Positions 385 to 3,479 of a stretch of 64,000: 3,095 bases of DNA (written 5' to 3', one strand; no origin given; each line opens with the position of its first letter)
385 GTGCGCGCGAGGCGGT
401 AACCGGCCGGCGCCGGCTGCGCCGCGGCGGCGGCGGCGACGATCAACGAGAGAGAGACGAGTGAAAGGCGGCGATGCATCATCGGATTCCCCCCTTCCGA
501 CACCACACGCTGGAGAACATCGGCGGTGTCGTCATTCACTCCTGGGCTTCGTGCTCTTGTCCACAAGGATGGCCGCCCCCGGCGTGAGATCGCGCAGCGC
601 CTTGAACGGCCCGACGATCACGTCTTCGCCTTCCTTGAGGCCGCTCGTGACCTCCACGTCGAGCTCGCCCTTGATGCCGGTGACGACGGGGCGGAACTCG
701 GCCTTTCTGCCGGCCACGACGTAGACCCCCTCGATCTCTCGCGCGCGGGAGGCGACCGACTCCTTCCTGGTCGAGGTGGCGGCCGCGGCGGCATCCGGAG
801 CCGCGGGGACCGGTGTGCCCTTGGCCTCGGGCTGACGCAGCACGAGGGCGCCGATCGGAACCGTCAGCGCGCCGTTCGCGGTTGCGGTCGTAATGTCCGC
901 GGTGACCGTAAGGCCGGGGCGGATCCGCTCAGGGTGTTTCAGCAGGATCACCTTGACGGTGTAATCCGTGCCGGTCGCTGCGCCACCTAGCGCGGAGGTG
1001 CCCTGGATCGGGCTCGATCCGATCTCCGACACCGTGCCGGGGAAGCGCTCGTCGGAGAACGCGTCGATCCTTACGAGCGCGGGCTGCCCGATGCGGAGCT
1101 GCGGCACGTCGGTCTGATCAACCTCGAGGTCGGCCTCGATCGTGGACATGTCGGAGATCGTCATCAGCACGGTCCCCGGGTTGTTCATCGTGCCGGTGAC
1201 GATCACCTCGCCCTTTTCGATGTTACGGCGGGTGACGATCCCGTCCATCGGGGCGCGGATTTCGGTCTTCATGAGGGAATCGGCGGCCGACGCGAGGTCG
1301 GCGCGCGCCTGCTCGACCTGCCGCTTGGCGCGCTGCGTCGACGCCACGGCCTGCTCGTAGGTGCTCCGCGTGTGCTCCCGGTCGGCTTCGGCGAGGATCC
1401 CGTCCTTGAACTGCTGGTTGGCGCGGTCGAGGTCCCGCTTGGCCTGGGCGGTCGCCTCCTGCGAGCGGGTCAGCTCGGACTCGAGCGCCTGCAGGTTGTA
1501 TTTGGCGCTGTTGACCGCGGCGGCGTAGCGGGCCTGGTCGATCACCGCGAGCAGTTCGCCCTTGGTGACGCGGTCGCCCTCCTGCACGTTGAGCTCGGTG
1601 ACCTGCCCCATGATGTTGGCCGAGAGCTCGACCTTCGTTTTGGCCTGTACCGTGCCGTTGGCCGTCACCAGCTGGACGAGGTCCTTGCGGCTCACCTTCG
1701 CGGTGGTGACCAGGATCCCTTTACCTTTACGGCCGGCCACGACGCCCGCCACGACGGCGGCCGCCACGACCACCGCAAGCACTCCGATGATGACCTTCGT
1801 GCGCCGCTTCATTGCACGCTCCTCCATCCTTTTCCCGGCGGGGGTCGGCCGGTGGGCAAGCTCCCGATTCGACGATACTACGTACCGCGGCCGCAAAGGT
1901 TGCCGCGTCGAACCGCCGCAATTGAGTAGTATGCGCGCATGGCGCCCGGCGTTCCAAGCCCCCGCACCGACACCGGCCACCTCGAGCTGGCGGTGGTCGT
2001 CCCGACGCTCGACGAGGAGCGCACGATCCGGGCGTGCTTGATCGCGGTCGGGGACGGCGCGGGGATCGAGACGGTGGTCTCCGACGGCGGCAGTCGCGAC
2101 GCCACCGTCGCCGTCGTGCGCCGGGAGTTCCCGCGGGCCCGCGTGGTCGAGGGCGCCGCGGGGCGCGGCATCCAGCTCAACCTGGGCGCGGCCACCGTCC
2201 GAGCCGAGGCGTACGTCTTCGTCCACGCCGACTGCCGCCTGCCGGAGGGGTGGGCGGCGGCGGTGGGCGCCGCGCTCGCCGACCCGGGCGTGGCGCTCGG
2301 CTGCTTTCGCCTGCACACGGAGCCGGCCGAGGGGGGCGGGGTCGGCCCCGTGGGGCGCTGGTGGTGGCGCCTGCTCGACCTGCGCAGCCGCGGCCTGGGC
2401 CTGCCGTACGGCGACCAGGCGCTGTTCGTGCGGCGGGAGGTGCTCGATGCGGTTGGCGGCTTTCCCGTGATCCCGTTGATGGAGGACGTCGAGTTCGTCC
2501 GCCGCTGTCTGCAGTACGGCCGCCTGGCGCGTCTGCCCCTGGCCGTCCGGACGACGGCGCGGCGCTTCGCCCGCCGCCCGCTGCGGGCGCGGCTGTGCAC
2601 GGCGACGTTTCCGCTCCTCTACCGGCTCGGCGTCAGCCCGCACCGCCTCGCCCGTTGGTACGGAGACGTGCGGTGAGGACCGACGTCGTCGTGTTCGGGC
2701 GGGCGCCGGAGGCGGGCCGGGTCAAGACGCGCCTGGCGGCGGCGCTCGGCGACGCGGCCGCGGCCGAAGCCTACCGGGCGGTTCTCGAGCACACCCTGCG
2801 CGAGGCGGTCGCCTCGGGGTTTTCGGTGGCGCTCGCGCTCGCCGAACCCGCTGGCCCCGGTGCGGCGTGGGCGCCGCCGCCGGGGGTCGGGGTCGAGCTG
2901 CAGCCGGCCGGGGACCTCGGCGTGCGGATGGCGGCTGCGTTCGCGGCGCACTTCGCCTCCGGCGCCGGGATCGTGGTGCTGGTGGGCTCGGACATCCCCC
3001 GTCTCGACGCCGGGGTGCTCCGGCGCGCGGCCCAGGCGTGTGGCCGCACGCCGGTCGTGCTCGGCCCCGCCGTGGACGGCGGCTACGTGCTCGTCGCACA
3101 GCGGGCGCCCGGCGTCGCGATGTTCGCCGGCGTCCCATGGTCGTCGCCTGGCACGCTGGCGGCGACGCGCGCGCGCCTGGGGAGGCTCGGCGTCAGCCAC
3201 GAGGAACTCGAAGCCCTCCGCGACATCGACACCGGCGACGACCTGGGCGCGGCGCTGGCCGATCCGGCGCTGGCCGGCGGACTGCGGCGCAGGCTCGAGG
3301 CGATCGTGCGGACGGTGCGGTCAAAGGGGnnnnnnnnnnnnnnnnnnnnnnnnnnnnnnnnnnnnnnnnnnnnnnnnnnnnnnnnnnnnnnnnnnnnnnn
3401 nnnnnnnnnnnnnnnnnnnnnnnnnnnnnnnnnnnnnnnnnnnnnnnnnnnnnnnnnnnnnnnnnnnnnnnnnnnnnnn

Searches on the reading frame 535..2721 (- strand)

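Call 31: search_protein_families(library=pfam, proteins=[window:535-2721:-], max_evalue=0.00001)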
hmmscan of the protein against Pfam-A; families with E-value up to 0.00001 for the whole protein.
window:535-2721:- (729 aa): 3 families
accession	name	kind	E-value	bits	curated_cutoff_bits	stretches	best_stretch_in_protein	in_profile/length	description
PF13437.12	HlyD_3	-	5.4e-20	72.5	22.2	1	488-603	2-106/106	HlyD family secretion protein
PF16576.10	HlyD_D23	-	1.6e-18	67.2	30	1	351-568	5-185/214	Barrel-sandwich domain of CusB or HlyD membrane-fusion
PF13533.13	Biotin_lipoyl_2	-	2.7e-08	33.9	29.8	1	365-395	2-32/32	Biotin-lipoyl like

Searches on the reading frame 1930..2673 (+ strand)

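Call 31: search_protein_families(library=pfam, proteins=[window:1930-2673:+], max_evalue=0.00001)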
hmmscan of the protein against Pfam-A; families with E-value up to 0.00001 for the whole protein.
window:1930-2673:+ (248 aa): 1 family
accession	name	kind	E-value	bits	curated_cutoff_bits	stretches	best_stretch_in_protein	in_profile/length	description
PF00535.33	Glycos_transf_2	-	8.5e-11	42.5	23.3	1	22-157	2-148/168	Glycosyl transferase family 2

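Call 38: search_protein_families(library=ncbifam, proteins=[window:1939-2673:+], max_evalue=0.00001)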
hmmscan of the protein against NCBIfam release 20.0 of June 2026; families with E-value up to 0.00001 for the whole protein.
window:1939-2673:+ (245 aa): 2 families
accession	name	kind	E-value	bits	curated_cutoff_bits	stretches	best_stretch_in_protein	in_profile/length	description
TIGR04283.1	glyco_like_mftF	equivalog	3.2e-53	180.6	182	1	17-241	1-221/221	TIGR04283 family arsenosugar biosynthesis glycosyltransferase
TIGR03965.1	mycofact_glyco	equivalog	1.3e-15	57.2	280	1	7-124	66-190/467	mycofactocin biosynthesis glycosyltransferase MftF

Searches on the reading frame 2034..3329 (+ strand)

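Call 31: search_protein_families(library=pfam, proteins=[window:2034-3329:+], max_evalue=0.00001)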
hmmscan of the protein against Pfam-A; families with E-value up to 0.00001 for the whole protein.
window:2034-3329:+ (432 aa): 1 family
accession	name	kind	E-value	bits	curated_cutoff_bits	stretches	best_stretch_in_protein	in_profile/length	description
PF09837.15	DUF2064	-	1.2e-27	96.5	25.8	1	262-371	10-120/120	Uncharacterized protein conserved in bacteria (DUF2064)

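Call 38: search_protein_families(library=ncbifam, proteins=[window:2034-3329:+], max_evalue=0.00001)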
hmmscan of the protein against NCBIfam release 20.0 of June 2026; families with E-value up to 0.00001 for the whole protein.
window:2034-3329:+ (432 aa): 2 families
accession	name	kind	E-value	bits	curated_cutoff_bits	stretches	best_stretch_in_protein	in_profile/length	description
TIGR04282.1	glyco_like_cofC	hypoth_equivalog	2.3e-48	164.5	134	1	218-404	1-189/189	TIGR04282 family arsenosugar biosynthesis glycosyltransferase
TIGR03552.1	F420_cofC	equivalog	2e-08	34.1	105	1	229-408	11-188/196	2-phospho-L-lactate guanylyltransferase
